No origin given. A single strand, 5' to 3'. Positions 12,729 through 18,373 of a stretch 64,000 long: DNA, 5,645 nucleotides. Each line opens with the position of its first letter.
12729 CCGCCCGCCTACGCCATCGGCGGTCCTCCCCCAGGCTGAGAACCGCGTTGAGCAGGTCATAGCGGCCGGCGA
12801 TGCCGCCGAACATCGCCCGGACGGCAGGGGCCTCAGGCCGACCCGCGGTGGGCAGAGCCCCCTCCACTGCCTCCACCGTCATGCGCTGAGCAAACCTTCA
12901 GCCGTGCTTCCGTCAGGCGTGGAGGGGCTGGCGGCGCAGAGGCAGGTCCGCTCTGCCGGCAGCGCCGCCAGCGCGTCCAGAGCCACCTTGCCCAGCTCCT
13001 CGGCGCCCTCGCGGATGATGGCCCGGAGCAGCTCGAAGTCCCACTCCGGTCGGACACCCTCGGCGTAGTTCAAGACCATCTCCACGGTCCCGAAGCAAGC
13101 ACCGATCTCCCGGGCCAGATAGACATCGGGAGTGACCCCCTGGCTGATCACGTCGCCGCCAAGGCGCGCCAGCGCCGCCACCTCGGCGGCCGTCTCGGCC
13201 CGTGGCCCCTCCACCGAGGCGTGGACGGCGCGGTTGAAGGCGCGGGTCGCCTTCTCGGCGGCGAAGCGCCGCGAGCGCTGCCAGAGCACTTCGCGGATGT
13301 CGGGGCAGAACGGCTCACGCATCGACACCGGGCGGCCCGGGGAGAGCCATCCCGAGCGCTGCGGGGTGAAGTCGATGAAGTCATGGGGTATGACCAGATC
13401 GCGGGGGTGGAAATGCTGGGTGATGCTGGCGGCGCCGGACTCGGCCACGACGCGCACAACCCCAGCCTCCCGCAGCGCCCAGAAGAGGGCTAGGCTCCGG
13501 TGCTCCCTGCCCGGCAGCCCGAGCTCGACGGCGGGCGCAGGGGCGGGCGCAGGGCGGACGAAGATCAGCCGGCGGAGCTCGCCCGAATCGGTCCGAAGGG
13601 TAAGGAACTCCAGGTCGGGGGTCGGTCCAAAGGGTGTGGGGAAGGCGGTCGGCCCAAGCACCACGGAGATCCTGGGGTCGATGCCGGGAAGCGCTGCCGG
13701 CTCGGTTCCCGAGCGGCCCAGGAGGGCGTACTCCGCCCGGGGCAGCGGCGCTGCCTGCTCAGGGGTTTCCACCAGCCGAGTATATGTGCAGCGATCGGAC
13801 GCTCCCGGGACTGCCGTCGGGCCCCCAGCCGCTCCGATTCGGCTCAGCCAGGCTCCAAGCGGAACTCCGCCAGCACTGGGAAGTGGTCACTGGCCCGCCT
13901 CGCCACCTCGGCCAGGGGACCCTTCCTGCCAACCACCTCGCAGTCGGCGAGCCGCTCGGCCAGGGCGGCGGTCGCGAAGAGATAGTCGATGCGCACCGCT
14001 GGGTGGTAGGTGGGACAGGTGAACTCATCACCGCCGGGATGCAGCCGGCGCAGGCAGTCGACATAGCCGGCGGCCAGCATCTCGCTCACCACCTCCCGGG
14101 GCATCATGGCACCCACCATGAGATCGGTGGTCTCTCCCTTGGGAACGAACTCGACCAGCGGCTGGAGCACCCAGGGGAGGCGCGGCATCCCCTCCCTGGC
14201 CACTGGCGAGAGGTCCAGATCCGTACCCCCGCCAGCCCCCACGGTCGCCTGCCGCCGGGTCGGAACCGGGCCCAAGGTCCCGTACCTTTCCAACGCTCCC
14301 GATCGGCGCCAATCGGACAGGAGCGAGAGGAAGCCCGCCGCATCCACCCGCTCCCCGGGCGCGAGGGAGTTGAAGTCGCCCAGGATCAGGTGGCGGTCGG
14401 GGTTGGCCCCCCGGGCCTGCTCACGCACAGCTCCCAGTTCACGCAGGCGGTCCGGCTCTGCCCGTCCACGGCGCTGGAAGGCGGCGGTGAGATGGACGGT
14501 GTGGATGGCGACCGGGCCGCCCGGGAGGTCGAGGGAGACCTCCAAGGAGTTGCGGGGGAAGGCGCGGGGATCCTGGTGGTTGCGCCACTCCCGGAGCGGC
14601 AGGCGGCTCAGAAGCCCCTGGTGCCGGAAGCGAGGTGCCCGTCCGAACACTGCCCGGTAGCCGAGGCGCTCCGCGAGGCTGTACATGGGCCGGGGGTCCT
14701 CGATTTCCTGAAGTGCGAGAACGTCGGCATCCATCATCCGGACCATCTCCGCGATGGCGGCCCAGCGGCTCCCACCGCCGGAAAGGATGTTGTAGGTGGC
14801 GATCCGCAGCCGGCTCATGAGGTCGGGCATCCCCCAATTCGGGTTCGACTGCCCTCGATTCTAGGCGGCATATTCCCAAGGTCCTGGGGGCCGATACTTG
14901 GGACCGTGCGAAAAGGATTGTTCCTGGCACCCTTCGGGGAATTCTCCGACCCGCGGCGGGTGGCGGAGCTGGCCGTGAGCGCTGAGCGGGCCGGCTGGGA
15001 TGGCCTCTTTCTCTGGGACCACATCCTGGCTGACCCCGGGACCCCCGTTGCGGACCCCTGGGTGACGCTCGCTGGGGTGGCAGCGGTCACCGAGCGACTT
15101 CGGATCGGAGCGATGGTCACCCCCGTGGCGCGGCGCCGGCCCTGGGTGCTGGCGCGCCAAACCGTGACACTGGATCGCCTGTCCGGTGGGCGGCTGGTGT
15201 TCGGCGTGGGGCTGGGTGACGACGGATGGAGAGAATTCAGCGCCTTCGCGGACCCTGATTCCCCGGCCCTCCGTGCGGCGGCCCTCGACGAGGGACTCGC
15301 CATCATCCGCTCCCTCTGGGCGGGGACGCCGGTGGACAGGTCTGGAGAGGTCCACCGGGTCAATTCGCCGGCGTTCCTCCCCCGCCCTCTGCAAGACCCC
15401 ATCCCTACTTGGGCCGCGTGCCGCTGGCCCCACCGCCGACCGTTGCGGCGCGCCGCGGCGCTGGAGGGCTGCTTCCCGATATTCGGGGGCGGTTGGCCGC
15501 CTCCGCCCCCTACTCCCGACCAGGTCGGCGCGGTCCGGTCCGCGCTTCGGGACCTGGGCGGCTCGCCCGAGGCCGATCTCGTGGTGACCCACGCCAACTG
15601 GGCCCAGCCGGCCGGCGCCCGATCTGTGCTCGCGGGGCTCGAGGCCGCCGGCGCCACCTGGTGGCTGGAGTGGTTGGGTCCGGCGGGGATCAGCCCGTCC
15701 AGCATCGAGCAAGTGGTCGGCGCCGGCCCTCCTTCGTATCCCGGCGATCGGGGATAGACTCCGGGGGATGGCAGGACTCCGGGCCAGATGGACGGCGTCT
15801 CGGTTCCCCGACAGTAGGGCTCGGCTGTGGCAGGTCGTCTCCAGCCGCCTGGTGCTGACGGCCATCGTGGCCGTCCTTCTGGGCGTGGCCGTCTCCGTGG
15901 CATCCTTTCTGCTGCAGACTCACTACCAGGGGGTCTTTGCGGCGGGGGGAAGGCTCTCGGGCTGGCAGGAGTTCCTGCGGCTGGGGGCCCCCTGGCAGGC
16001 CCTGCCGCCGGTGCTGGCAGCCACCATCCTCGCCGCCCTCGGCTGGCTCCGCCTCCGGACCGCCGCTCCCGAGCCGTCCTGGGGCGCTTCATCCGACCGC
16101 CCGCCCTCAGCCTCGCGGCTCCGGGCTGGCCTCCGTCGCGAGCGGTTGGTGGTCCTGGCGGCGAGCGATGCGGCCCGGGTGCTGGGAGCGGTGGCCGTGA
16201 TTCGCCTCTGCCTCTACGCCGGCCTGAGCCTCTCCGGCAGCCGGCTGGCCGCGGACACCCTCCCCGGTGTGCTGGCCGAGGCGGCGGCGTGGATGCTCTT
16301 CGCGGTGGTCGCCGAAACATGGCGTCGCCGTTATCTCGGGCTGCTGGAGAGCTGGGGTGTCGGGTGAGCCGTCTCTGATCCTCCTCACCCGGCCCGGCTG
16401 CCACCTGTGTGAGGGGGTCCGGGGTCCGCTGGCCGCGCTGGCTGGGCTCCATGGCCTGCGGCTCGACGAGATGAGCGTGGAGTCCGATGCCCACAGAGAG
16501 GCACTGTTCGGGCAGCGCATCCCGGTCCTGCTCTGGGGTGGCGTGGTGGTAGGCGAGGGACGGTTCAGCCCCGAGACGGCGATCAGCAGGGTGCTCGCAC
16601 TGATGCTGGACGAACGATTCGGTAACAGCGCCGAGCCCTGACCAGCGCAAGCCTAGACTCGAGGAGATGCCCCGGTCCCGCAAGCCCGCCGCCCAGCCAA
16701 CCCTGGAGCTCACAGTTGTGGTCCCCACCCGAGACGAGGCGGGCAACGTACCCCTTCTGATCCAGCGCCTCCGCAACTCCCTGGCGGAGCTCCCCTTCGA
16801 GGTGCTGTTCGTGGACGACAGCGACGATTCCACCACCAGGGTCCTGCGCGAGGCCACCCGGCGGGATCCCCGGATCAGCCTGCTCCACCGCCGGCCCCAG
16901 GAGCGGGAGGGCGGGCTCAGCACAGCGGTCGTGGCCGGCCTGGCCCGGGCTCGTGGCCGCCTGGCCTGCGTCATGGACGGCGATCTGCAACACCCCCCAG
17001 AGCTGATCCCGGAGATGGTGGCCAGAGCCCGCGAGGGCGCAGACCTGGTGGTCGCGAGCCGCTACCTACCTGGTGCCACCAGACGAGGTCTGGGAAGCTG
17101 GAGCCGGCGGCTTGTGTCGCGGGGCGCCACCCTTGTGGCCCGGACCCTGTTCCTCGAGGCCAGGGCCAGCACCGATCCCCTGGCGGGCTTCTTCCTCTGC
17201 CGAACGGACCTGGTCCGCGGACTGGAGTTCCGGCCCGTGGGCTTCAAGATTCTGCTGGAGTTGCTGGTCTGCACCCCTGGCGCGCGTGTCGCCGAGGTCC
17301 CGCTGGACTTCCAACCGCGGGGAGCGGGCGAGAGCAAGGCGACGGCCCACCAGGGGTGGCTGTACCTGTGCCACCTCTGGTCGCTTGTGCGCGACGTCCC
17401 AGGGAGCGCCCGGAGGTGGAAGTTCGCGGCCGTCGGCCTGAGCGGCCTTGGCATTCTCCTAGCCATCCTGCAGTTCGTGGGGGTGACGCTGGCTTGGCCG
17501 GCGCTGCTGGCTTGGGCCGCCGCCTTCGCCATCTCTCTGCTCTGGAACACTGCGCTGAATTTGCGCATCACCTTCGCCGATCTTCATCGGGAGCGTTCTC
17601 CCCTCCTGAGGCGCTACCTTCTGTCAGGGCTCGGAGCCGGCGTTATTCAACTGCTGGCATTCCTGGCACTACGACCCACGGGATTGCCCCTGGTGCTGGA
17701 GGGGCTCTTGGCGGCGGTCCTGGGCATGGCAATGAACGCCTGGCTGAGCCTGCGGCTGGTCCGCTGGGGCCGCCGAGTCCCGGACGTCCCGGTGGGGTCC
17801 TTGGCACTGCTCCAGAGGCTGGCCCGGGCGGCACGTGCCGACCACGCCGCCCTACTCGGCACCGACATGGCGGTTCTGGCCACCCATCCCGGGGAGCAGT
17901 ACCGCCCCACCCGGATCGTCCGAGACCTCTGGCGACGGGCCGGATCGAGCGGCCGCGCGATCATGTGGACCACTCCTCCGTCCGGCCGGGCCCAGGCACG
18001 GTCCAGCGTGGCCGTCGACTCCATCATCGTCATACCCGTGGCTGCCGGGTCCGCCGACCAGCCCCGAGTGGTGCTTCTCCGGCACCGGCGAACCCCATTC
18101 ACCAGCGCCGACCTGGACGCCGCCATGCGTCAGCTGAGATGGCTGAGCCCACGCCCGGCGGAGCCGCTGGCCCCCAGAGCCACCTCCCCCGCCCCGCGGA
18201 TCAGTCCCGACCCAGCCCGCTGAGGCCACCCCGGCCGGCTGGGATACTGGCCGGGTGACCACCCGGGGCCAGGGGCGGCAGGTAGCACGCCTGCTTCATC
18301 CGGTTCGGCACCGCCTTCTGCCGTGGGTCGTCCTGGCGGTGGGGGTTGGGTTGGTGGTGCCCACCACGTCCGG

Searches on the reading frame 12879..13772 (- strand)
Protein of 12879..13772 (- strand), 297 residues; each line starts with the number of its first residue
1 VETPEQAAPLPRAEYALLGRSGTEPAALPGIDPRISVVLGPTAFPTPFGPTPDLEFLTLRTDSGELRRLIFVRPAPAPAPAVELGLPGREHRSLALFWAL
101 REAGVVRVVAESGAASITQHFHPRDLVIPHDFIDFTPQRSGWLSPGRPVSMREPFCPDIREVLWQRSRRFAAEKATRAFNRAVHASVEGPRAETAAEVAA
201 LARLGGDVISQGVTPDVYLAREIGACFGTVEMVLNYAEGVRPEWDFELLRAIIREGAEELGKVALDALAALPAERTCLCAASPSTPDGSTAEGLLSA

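Call 64: search_protein_families(library=pfam, proteins=[window:12879-13772:-], max_evalue=0.00001)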
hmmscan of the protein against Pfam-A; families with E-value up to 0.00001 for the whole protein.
window:12879-13772:- (297 aa): 1 family
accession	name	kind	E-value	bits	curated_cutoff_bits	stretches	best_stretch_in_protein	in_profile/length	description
PF01048.26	PNP_UDP_1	-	1.5e-20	74.1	25.1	1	90-268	54-232/233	Phosphorylase superfamily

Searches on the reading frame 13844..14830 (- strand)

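Call 64: search_protein_families(library=pfam, proteins=[window:13844-14830:-], max_evalue=0.00001)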
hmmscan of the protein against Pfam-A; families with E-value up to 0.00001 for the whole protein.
window:13844-14830:- (328 aa): 1 family
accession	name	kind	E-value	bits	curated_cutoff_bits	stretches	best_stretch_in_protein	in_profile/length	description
PF03372.29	Exo_endo_phos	-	7e-13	49.3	24.5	1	11-316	1-225/225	Endonuclease/Exonuclease/phosphatase family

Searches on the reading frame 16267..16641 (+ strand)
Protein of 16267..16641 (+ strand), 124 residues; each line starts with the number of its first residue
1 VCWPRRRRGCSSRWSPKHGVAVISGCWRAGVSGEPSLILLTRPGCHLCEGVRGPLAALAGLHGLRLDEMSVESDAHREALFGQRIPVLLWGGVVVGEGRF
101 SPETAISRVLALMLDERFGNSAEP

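Call 68: search_protein_families(library=pfam, proteins=[window:16267-16641:+], max_evalue=0.0001)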
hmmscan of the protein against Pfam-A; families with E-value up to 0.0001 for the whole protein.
window:16267-16641:+ (124 aa): 1 family
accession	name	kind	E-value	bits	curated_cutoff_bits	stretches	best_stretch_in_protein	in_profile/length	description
PF05768.20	Glrx-like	-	1.2e-10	42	26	1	37-93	2-58/77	Glutaredoxin-like domain (DUF836)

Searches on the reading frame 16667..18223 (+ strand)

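Call 64: search_protein_families(library=pfam, proteins=[window:16667-18223:+], max_evalue=0.00001)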
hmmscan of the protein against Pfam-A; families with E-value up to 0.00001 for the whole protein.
window:16667-18223:+ (518 aa): 3 families
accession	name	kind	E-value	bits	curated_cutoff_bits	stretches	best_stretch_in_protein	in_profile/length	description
PF00535.33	Glycos_transf_2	-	4e-22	79.4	23.3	1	16-139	1-122/168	Glycosyl transferase family 2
PF04138.20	GtrA_DPMS_TM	-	1.4e-09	38.6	26.1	1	252-364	1-115/117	GtrA/DPMS, transmembrane domain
PF13641.12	Glyco_tranf_2_3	-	2.1e-06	28.4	27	1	15-134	3-125/230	Glycosyltransferase like family 2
